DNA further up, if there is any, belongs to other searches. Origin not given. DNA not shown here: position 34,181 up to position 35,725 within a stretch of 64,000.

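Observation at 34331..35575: FabF-type ketosynthase homolog with all three catalytic residues substituted (C→F, H→N, H→E), in a mixed riboflavin/fatty-acid operon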

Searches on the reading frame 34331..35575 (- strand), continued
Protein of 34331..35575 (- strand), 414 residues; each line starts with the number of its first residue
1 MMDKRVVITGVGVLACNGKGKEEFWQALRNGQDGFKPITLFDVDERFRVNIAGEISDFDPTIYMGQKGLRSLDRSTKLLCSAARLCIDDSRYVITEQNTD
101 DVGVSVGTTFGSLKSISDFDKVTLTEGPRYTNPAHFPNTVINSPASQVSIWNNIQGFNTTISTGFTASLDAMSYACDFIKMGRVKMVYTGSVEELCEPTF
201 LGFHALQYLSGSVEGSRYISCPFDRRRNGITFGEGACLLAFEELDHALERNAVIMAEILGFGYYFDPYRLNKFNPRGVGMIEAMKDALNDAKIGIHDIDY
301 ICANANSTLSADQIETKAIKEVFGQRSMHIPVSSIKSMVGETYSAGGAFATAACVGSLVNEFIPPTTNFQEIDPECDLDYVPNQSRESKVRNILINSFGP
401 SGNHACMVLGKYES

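Call 19: find_encoding_contigs(protein=P0071, flank=10000, max_places=2)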
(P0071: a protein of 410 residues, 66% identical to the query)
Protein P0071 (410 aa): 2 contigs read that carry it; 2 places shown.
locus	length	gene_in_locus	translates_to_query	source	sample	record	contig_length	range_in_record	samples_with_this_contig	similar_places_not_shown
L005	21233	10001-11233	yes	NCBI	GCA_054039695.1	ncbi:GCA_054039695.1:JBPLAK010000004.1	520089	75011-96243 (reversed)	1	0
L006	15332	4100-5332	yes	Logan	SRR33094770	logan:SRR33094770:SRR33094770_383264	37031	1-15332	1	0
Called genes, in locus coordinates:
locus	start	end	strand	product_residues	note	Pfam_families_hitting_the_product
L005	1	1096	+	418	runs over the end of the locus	-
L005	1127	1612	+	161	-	PF12682:Flavodoxin_4, PF12724:Flavodoxin_5 (faint)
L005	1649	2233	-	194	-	PF10469:AKAP7_NLS, PF02834:LigT_PEase, PF13563:2_5_RNA_ligase2, PF02834:LigT_PEase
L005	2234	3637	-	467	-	-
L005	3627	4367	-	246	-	-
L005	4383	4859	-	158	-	PF02464:CinA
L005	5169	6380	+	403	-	PF00926:DHBP_synthase, PF00925:GTP_cyclohydro2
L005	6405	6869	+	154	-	PF00885:DMRL_synthase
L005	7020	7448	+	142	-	PF01029:NusB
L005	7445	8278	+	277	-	PF02811:PHP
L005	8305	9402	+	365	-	PF00383:dCMP_cyt_deam_1, PF14437:MafB19-deam, PF01872:RibD_C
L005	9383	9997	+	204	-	PF00677:Lum_binding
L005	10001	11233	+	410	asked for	PF00109:ketoacyl-synt, PF02801:Ketoacyl-synt_C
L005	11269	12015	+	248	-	PF00106:adh_short, PF08659:KR, PF01370:Epimerase (weak), PF13561:adh_short_C2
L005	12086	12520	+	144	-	PF22817:ApeP-like, PF07977:FabA, PF22818:ApeI-like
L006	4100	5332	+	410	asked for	PF00109:ketoacyl-synt, PF02801:Ketoacyl-synt_C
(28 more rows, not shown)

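Call 23: search_protein_representatives(protein=window:34334-35575:-)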
Query: 414 residues. Proteins with E-value up to 0.001 (for the whole library): 59963; up to 1e-10: 25485; up to 1e-30: 5048. The best 150 are listed.
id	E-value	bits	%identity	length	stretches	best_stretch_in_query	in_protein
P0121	5.6e-142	489.6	55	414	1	2-413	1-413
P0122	1.9e-134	464.8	34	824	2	3-413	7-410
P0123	2.7e-131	454.4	53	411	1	2-410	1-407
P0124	1.6e-129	448.6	54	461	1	4-413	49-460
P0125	7.6e-128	443.1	49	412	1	2-413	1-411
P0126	5.9e-122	423.7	33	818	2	2-413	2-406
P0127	5.9e-121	420.4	50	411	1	2-411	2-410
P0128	1.9e-116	405.6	48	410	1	1-412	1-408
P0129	1.9e-115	402.3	34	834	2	3-412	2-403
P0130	1.8e-112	392.5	33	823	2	3-413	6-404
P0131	2.5e-111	388.7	46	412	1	5-412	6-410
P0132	5.0e-109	381.1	31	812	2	6-413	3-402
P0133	7.3e-109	380.6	46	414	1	3-414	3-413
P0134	8.0e-109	380.4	49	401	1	4-411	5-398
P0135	1.7e-106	372.8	53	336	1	78-413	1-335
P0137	4.4e-105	368.1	33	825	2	5-410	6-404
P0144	1.5e-94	333.5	41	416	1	2-412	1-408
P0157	3.9e-89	315.6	33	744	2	3-412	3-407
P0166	3.5e-87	309.2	40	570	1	2-413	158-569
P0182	7.8e-83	294.9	37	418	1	4-412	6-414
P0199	7.6e-81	288.3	38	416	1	3-412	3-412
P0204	4.2e-80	285.8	38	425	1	5-414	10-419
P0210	1.3e-78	281.0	38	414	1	2-412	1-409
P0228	1.4e-75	270.9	35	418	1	3-412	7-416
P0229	1.5e-75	270.8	38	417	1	3-408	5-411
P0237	4.3e-75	269.4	37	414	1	3-412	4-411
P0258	1.5e-73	264.3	37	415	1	4-413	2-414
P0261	3.7e-73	263.0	37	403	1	2-411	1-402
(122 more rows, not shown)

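Call 31: list_cluster_members(proteins=[P0182, P0199, P0204, P0210, P0228, P0229, P0237, P0258, P0122, P0137])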
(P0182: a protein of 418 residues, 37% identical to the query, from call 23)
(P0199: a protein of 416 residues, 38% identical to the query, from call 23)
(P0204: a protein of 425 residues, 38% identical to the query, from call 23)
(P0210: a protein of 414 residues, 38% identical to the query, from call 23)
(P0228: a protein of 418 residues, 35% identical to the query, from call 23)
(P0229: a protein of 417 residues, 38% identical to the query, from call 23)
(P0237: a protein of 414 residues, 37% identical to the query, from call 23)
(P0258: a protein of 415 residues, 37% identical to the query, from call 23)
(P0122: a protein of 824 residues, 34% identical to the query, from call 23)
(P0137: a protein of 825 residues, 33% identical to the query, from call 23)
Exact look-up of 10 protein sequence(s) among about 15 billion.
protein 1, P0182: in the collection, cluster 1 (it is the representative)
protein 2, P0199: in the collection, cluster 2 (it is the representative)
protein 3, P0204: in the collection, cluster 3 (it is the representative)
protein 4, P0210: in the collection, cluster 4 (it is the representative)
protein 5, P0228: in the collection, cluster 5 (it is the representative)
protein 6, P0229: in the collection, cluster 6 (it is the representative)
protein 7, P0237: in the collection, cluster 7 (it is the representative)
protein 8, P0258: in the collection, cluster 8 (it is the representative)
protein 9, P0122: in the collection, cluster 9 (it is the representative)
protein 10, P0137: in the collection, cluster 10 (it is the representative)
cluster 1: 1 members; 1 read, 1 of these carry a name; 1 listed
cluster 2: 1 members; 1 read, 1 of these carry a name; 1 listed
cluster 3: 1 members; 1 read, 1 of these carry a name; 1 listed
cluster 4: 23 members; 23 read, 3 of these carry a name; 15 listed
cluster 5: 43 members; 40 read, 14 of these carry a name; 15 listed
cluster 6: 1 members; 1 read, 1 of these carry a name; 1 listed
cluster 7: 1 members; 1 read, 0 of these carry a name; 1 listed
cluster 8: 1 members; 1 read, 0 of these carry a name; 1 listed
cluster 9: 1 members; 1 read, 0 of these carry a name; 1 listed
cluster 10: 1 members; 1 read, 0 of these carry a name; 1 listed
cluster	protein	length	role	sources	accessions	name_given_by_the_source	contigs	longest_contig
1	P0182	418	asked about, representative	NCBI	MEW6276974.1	MAG: beta-ketoacyl-ACP synthase II [Candidatus Eremiobacterota bacterium]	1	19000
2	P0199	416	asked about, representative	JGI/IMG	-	3-oxoacyl-[acyl-carrier-protein] synthase II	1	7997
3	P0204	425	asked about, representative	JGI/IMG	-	3-oxoacyl-[acyl-carrier-protein] synthase II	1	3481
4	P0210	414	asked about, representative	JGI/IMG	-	3-oxoacyl-[acyl-carrier-protein] synthase II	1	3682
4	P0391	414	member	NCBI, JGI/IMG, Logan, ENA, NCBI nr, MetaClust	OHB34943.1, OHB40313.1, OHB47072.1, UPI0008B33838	MAG: beta-ketoacyl-[acyl-carrier-protein] synthase II [Planctomycetes bacterium ... | status=active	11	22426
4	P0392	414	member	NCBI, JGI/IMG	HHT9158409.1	MAG TPA: beta-ketoacyl-ACP synthase II [Candidatus Brocadiaceae bacterium]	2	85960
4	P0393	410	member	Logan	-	-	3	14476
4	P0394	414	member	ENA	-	-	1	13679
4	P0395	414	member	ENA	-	-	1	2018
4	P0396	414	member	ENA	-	-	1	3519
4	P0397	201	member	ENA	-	-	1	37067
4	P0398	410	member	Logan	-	-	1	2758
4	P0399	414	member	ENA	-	-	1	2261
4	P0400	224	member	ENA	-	-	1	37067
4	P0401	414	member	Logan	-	-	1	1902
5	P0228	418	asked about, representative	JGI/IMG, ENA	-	-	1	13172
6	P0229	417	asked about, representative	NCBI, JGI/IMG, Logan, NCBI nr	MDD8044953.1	MAG: beta-ketoacyl-ACP synthase II [Verrucomicrobiota bacterium] | beta-ketoacyl-ACP synthase II [Verrucomicrobiota bacterium]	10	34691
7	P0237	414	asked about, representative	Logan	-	-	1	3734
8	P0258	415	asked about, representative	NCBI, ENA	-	-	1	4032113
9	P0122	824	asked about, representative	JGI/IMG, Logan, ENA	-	-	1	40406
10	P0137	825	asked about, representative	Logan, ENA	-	-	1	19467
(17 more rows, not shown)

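Call 36: list_cluster_members(proteins=[P0261, P0157, P0166, P0121, P0124, P0125, P0123, P0128, P0127, P0144])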
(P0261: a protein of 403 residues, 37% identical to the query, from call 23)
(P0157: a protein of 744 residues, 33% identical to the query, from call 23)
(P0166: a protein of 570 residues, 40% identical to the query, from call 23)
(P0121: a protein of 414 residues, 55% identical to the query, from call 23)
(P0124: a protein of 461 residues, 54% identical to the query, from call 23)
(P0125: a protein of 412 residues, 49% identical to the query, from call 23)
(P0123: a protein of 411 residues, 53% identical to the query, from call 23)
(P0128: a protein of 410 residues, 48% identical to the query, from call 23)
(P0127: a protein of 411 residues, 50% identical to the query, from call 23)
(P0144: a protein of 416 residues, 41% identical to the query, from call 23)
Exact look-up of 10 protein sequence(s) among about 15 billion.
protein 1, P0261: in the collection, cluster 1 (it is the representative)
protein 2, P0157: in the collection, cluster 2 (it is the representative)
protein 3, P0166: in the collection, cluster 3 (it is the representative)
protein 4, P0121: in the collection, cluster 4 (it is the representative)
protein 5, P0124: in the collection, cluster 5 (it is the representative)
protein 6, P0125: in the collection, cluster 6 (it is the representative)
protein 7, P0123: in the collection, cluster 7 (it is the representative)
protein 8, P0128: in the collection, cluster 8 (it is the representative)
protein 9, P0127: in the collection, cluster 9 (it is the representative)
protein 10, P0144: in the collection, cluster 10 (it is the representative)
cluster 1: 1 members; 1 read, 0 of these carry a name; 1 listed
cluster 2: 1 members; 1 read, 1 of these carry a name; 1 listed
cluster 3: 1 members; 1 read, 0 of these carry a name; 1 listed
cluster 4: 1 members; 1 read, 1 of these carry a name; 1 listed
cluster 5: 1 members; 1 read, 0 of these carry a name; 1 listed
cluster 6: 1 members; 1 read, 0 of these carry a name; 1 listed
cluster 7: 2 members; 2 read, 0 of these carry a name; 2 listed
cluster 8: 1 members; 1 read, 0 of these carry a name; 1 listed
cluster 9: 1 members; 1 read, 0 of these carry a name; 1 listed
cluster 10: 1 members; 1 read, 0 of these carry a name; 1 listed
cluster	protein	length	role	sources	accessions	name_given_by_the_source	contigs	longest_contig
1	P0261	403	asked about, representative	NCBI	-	-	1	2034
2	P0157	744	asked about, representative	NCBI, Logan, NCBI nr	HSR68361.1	MAG TPA: beta-ketoacyl-[acyl-carrier-protein] synthase family protein [Acidobacteriota ... | beta-ketoacyl-[acyl-carrier-protein] synthase family protein [Acidobacteriota bacterium]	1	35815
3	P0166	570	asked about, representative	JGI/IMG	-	-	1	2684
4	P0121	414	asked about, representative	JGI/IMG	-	3-oxoacyl-[acyl-carrier-protein] synthase II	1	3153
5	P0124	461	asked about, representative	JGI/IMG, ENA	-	-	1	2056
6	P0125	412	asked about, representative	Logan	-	-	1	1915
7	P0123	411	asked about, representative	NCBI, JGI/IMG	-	-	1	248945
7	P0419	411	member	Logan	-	-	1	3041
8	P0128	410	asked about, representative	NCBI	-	-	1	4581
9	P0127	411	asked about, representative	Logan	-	-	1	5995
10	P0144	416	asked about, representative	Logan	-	-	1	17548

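Call 37: find_homologous_proteins(query=P0261, max_evalue=1e-30)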
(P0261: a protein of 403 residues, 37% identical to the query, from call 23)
Query P0261 (403 aa): 6040 proteins with E <= 1e-30 among 8000 candidates; the best 120 are listed.
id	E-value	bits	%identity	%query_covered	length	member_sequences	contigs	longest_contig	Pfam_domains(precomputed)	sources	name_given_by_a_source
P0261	5.0e-264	893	100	100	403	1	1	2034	PF00109.33,PF02801.29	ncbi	-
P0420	2.2e-130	453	53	100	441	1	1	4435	PF00109.33,PF02801.29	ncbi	-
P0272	1.4e-128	448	51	100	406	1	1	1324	PF00109.33,PF02801.29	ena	-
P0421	5.1e-128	446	52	100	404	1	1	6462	PF00109.33,PF02801.29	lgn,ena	-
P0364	9.6e-128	445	51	100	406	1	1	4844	PF00109.33,PF02801.29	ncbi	-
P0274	1.1e-127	445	51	100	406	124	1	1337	PF00109.33,PF02801.29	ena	-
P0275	2.1e-127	444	52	100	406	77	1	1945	PF00109.33,PF02801.29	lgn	-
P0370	2.2e-127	444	51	100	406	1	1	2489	PF00109.33,PF02801.29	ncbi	-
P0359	5.2e-127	442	50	100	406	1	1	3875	PF00109.33,PF02801.29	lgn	-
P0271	5.2e-127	442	51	100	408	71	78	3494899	PF00109.33,PF02801.29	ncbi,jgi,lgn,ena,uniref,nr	ncbi:MAG: beta-ketoacyl-[acyl-carrier-protein] synthase family protein [Planctomycetia bacterium]|un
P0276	1.1e-126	441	51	100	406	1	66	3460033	PF00109.33,PF02801.29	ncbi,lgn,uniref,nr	ncbi:MAG: beta-ketoacyl-[acyl-carrier-protein] synthase family protein [Candidatus Loosdrechtia sp.]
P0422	7.6e-126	439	52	100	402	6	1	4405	PF00109.33,PF00108.30,PF02801.29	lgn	-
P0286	1.1e-125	438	50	100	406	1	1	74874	PF00109.33,PF02801.29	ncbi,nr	ncbi:MAG: beta-ketoacyl-[acyl-carrier-protein] synthase family protein [Candidatus Kuenenia sp.]|nr:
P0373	1.3e-125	438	50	100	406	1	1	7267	PF00109.33,PF02801.29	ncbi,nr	ncbi:MAG: beta-ketoacyl-[acyl-carrier-protein] synthase family protein [Candidatus Brocadiaceae bact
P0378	1.4e-125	438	50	100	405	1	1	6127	PF00109.33,PF02801.29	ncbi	-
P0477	2.3e-112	394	47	100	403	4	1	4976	PF00109.33,PF02801.29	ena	-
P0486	9.4e-112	392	47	100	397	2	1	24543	PF00109.33,PF02801.29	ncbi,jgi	ncbi:MAG: beta-ketoacyl-[acyl-carrier-protein] synthase family protein [Candidatus Omnitrophota bact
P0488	1.1e-111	392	48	99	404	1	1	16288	PF00109.33,PF02801.29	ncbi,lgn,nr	ncbi:MAG: beta-ketoacyl-[acyl-carrier-protein] synthase family protein [Candidatus Omnitrophica bact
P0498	5.7e-111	390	47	100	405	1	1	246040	PF00109.33,PF02801.29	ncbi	-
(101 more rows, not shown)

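Call 38: find_encoding_contigs(protein=P0486, flank=10000, max_places=2)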
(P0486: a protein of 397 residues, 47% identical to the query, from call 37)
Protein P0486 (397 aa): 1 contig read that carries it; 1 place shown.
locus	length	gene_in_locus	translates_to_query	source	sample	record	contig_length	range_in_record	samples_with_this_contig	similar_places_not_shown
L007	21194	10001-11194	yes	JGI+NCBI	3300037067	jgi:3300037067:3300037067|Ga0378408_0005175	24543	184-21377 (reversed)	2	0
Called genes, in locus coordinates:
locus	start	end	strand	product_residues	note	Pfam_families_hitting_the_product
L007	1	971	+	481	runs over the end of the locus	PF02310:B12-binding, PF04055:Radical_SAM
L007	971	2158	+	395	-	PF01734:Patatin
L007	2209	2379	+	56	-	PF11154:DUF2934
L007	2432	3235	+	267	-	PF00535:Glycos_transf_2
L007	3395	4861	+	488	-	PF00999:Na_H_Exchanger, PF02080:TrkA_C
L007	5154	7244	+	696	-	PF17191:RecG_wedge, PF01336:tRNA_anti-codon, PF00270:DEAD, PF04851:ResIII, PF00271:Helicase_C, PF19833:RecG_dom3_C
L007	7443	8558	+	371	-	PF00109:ketoacyl-synt, PF02801:Ketoacyl-synt_C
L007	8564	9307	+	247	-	PF00106:adh_short, PF08659:KR, PF23441:SDR (weak), PF13561:adh_short_C2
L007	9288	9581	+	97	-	PF00550:PP-binding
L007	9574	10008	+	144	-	PF22817:ApeP-like (weak), PF07977:FabA, PF22818:ApeI-like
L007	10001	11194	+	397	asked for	PF00109:ketoacyl-synt, PF02801:Ketoacyl-synt_C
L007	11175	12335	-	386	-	PF04339:FemAB_like, PF13480:Acetyltransf_6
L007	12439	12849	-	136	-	PF05168:HEPN (weak)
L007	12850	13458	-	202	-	PF13412:HTH_24 (weak), PF01909:NTP_transf_2, PF18765:Polbeta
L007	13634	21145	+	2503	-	PF00149:Metallophos, PF00498:FHA (weak)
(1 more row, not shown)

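Call 39: find_encoding_contigs(protein=P0488, flank=10000, max_places=2)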
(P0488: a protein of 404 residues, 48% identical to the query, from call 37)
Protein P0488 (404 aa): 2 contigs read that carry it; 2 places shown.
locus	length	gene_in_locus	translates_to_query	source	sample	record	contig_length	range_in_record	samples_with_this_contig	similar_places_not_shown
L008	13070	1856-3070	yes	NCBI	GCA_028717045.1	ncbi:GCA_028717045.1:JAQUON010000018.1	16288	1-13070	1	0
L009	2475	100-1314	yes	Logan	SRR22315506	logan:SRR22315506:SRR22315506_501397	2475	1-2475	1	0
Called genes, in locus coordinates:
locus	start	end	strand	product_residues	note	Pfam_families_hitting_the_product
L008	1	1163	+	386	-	PF00109:ketoacyl-synt, PF02801:Ketoacyl-synt_C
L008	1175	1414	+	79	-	PF00550:PP-binding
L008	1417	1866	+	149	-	PF22817:ApeP-like (weak), PF07977:FabA, PF22818:ApeI-like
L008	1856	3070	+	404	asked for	PF00109:ketoacyl-synt, PF02801:Ketoacyl-synt_C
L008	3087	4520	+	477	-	PF00070:Pyr_redox (faint), PF00890:FAD_binding_2 (weak), PF00996:GDI (weak), PF01266:DAO (weak), PF01946:Thi4 (weak), PF12831:FAD_oxidored (weak), PF13450:NAD_binding_8, PF01593:Amino_oxidase, +2 more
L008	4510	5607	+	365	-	PF01073:3Beta_HSD, PF01370:Epimerase, PF04321:RmlD_sub_bind (faint), PF05368:NmrA (weak), PF07993:NAD_binding_4, PF16363:GDP_Man_Dehyd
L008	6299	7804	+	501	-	PF13185:GAF_2, PF01590:GAF, PF13492:GAF_3, PF02518:HATPase_c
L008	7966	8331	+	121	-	PF00072:Response_reg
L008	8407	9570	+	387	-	PF01590:GAF (weak), PF13487:HD_5, PF01966:HD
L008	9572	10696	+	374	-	PF06925:MGDG_synth, PF00534:Glycos_transf_1, PF04101:Glyco_tran_28_C, PF13692:Glyco_trans_1_4 (weak)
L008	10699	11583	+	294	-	PF03279:Lip_A_acyltrans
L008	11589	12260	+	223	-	PF00535:Glycos_transf_2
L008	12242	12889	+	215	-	PF01135:PCMT, PF00398:RrnaAD, PF13649:Methyltransf_25 (faint), PF13847:Methyltransf_31 (weak)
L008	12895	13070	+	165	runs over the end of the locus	PF06695:Sm_multidrug_ex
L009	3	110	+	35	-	?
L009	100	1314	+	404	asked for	PF00109:ketoacyl-synt, PF02801:Ketoacyl-synt_C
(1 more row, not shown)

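Call 46: find_encoding_contigs(protein=P0477, flank=10000, max_places=3)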
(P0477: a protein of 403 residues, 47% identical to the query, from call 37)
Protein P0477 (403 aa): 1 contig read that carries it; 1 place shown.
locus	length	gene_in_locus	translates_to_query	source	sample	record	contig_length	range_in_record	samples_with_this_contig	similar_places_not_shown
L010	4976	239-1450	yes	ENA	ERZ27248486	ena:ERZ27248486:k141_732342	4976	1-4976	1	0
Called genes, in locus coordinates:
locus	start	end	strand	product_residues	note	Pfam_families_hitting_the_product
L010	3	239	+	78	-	?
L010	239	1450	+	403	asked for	PF00109:ketoacyl-synt, PF02801:Ketoacyl-synt_C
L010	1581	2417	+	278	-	PF01738:DLH (faint), PF02230:Abhydrolase_2 (faint), PF12146:Hydrolase_4, PF00561:Abhydrolase_1, PF12697:Abhydrolase_6, PF10230:LIDHydrolase (weak)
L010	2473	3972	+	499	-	PF00890:FAD_binding_2 (weak), PF01266:DAO (weak), PF01593:Amino_oxidase, PF03486:HI0933_like (faint), PF12831:FAD_oxidored (weak), PF13450:NAD_binding_8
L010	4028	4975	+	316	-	?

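Call 47: find_encoding_contigs(protein=P0498, flank=10000, max_places=2)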
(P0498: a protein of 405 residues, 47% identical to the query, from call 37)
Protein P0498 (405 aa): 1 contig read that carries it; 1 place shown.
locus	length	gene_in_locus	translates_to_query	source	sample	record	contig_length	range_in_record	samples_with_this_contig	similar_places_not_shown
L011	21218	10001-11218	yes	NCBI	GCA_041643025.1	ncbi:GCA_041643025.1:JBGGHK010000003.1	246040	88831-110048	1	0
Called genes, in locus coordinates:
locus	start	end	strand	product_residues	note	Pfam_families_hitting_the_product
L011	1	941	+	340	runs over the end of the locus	PF00814:TsaD, PF22521:HypF_C_2 (weak)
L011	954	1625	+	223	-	PF02308:MgtC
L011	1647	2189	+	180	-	PF04519:Bactofilin, PF12728:HTH_17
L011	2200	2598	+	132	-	PF12728:HTH_17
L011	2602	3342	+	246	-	PF00731:AIRC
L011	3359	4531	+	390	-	PF01969:Ni_insertion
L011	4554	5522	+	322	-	PF00595:PDZ, PF13180:PDZ_2 (weak), PF17820:PDZ_6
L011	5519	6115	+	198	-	PF00672:HAMP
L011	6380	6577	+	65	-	PF12728:HTH_17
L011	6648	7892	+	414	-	PF00109:ketoacyl-synt, PF02801:Ketoacyl-synt_C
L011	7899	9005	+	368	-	PF01073:3Beta_HSD, PF01370:Epimerase, PF04321:RmlD_sub_bind (faint), PF07993:NAD_binding_4, PF16363:GDP_Man_Dehyd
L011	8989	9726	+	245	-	PF00106:adh_short, PF08659:KR, PF13561:adh_short_C2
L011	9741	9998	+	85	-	PF23297:ACP_SdgA_C (weak), PF00550:PP-binding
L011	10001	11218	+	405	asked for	PF00109:ketoacyl-synt, PF02801:Ketoacyl-synt_C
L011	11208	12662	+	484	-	PF00070:Pyr_redox (faint), PF00890:FAD_binding_2 (weak), PF00996:GDI (faint), PF01266:DAO (weak), PF01593:Amino_oxidase, PF01946:Thi4 (weak), PF03486:HI0933_like (faint), PF13450:NAD_binding_8, +2 more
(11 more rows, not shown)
